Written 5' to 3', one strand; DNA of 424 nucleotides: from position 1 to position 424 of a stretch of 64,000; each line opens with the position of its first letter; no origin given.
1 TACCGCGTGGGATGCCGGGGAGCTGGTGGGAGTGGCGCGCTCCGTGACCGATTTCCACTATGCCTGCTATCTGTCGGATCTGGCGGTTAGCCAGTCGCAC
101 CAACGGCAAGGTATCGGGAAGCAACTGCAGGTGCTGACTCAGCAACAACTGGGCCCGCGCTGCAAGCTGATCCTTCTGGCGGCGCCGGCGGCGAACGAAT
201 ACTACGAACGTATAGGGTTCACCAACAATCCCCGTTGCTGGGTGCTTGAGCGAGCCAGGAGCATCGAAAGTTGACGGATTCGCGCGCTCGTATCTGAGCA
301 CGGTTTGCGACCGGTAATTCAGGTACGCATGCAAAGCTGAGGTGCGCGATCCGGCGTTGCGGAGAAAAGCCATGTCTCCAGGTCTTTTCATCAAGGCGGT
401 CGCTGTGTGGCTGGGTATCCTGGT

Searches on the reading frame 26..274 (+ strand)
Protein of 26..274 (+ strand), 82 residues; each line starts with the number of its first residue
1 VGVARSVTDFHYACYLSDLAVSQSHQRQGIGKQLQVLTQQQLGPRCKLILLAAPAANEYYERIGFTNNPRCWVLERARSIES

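Call 59: search_protein_families(library=pfam, proteins=[window:26-274:+], max_evalue=0.01)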
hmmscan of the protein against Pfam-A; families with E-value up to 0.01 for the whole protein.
window:26-274:+ (82 aa): 4 families
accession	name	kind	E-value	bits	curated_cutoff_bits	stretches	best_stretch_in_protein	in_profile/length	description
PF13508.13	Acetyltransf_7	-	8.3e-10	39.4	27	1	3-66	17-83/84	Acetyltransferase (GNAT) domain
PF13673.13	Acetyltransf_10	-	6.3e-08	33.1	23.6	1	15-67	53-109/128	Acetyltransferase (GNAT) domain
PF00583.31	Acetyltransf_1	-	1.1e-06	29.3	20.7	1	2-65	46-116/116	Acetyltransferase (GNAT) family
PF08445.16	FR47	-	0.0014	19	22.1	1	12-73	20-86/86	FR47-like protein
